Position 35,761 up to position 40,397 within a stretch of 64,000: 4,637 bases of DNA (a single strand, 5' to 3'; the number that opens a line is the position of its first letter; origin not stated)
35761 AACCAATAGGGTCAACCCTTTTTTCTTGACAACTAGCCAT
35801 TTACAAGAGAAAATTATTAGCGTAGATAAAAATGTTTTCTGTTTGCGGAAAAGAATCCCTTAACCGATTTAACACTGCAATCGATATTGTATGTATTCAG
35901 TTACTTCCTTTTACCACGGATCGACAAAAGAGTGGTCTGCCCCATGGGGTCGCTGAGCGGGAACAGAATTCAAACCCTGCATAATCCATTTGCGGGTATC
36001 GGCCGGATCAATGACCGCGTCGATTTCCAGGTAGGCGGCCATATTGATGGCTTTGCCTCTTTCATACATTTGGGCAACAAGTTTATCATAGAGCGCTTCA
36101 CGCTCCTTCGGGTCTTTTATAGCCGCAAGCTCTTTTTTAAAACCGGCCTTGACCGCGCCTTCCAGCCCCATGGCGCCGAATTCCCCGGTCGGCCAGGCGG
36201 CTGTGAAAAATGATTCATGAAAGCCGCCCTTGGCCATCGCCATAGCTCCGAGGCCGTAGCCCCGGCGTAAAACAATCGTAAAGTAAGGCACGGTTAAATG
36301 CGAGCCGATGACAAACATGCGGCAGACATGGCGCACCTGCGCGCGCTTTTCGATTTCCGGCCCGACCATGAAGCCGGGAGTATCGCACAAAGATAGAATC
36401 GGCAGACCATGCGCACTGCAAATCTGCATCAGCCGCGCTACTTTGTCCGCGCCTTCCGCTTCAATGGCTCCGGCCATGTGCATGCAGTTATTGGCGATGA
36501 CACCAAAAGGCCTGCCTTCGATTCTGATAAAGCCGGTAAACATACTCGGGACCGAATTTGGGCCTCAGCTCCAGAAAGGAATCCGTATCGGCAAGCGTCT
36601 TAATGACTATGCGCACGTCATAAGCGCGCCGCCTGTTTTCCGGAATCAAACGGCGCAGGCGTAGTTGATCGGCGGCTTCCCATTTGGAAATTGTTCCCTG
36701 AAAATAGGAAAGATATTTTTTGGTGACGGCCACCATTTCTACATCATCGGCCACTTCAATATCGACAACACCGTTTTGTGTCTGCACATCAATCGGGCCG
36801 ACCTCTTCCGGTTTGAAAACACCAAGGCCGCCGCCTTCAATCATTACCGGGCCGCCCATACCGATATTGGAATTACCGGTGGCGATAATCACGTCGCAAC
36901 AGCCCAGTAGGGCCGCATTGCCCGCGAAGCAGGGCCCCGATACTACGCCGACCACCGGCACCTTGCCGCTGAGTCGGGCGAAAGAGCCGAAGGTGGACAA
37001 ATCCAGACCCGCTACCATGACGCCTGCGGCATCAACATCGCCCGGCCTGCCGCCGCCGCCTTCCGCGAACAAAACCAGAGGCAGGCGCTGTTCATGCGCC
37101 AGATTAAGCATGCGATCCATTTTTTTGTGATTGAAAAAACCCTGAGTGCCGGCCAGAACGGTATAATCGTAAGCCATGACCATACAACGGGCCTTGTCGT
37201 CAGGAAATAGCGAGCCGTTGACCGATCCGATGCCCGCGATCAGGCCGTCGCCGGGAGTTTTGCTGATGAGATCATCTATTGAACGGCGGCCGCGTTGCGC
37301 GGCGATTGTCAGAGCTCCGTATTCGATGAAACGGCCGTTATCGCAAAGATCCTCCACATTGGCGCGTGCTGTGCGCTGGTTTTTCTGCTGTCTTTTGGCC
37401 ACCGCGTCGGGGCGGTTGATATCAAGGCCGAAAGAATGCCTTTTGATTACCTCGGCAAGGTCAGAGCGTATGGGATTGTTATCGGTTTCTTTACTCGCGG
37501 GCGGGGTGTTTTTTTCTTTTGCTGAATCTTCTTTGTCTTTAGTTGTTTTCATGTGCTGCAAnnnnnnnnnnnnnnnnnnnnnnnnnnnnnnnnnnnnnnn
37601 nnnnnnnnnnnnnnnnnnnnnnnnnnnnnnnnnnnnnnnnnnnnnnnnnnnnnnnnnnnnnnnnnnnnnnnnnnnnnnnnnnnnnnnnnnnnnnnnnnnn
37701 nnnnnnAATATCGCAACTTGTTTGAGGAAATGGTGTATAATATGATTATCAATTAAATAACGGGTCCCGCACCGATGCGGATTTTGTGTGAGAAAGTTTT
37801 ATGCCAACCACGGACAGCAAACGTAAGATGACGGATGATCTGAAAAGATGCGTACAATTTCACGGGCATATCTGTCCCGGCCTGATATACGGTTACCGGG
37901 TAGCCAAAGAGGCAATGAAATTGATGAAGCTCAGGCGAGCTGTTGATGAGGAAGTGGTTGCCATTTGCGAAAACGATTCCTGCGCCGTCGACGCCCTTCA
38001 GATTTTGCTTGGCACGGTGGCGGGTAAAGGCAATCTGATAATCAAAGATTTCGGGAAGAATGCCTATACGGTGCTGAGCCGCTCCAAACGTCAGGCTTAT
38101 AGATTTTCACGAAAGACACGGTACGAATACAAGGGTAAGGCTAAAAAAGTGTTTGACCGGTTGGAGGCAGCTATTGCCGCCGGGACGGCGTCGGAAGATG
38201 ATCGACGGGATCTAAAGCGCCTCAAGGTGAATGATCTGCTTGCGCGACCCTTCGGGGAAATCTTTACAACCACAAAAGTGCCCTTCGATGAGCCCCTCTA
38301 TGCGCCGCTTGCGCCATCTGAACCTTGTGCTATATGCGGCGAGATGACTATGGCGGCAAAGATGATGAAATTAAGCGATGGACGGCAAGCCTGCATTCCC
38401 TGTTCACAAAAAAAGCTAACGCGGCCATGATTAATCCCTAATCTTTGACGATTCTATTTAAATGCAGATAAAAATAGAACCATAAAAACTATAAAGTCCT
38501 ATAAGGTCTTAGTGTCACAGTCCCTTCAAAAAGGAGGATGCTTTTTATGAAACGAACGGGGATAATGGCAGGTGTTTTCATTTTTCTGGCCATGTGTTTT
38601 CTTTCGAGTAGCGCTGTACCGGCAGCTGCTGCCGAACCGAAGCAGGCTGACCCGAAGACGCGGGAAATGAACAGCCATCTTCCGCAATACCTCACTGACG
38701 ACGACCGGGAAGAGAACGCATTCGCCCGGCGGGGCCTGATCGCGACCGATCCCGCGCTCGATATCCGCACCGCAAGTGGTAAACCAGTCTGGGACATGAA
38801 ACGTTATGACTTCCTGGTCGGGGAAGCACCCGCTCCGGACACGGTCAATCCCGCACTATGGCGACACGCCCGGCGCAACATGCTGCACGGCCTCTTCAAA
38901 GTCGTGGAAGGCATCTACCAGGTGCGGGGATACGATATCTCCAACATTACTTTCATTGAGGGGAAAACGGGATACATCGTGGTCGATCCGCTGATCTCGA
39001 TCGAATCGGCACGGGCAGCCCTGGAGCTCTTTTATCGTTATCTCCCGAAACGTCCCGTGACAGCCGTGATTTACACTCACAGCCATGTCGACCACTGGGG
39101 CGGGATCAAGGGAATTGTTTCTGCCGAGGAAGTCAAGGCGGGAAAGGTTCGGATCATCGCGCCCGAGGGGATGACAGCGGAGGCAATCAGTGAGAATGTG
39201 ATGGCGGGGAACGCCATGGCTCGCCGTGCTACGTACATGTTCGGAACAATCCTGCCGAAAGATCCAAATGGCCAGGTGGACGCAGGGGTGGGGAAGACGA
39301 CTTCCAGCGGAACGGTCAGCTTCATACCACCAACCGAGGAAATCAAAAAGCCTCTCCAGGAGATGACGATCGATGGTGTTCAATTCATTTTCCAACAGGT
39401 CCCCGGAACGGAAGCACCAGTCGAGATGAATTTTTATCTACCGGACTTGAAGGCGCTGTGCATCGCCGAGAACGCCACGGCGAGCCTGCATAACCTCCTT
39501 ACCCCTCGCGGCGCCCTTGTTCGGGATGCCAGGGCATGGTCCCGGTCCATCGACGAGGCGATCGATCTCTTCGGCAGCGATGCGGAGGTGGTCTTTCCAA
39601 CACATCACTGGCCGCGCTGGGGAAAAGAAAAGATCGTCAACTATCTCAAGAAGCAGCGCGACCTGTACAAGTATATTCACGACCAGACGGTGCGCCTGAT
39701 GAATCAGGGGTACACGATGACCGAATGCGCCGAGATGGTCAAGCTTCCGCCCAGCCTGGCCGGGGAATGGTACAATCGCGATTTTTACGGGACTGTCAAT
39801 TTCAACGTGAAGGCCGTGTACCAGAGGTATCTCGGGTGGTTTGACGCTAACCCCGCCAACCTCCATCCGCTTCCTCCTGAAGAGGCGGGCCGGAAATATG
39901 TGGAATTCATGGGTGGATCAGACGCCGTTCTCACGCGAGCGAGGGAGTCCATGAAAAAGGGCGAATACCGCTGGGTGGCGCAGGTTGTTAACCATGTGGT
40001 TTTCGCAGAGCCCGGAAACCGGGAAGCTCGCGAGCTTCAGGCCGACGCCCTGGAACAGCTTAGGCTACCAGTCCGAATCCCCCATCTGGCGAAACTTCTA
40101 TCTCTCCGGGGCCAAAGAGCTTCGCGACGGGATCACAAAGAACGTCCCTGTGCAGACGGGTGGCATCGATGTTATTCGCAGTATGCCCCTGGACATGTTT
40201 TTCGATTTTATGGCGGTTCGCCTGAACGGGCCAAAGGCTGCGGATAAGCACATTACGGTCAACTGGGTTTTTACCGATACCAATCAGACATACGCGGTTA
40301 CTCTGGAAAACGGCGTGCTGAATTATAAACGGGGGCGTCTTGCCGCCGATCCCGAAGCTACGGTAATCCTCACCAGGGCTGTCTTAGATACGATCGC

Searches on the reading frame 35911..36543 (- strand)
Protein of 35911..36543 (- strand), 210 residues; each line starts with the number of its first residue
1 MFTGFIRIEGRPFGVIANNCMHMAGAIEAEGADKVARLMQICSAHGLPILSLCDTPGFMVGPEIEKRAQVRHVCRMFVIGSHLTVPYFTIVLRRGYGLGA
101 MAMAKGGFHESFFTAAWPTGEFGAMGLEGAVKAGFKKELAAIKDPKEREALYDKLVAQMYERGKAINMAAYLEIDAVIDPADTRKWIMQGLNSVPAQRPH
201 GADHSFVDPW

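Call 83: search_protein_families(library=pfam, proteins=[window:35911-36543:-], max_evalue=0.00001)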
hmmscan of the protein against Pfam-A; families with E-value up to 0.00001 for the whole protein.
window:35911-36543:- (210 aa): 2 families
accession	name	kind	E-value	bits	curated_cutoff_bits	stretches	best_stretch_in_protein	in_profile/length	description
PF01039.27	Carboxyl_trans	-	1.6e-34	119.9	22.3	1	2-191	285-475/493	Carboxyl transferase domain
PF03255.19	ACCA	-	1.4e-10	41.3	23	1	18-106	119-207/310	Acetyl co-enzyme A carboxylase carboxyltransferase-like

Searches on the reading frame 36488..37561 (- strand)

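Call 83: search_protein_families(library=pfam, proteins=[window:36488-37561:-], max_evalue=0.00001)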
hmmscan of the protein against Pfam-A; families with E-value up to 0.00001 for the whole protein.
window:36488-37561:- (357 aa): 1 family
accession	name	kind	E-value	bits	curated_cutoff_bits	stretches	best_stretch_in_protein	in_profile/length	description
PF01039.27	Carboxyl_trans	-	1.3e-32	113.5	22.3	1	58-341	3-285/493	Carboxyl transferase domain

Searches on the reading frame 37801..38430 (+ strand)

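Call 83: search_protein_families(library=pfam, proteins=[window:37801-38430:+], max_evalue=0.00001)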
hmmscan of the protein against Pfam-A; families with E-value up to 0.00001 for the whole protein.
window:37801-38430:+ (209 aa): 1 family
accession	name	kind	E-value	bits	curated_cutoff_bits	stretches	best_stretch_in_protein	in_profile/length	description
PF02663.19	FmdE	-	4e-34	118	22.9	1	20-155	1-132/133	FmdE, Molybdenum formylmethanofuran dehydrogenase operon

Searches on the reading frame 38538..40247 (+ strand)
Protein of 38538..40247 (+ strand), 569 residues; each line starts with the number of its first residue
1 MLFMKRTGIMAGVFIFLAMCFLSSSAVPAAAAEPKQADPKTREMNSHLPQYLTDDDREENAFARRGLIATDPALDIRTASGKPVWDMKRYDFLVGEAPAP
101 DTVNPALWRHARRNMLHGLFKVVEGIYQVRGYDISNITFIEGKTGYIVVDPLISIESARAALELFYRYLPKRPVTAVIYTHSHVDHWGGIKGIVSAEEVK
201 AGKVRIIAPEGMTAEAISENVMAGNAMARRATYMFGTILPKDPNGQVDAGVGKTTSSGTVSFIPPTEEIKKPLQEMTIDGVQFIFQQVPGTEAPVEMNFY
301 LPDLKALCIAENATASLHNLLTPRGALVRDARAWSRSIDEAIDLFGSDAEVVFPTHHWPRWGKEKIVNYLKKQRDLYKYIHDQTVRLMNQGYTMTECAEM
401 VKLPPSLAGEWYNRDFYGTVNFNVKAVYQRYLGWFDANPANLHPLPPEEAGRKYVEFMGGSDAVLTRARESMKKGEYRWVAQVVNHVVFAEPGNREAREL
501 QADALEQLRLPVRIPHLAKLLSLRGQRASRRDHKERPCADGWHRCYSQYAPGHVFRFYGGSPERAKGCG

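Call 83: search_protein_families(library=pfam, proteins=[window:38538-40247:+], max_evalue=0.00001)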
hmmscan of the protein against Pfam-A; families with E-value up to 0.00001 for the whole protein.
window:38538-40247:+ (569 aa): 3 families
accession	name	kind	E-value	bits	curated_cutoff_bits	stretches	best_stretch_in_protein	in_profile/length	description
PF14863.12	Alkyl_sulf_dimr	-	3.5e-53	180.2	26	1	393-508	1-116/139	Alkyl sulfatase dimerisation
PF00753.33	Lactamase_B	-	2e-22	80.6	22.7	1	132-356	3-196/196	Metallo-beta-lactamase superfamily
PF12706.13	Lactamase_B_2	-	3.4e-06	27.3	27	1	147-215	3-69/200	Beta-lactamase superfamily domain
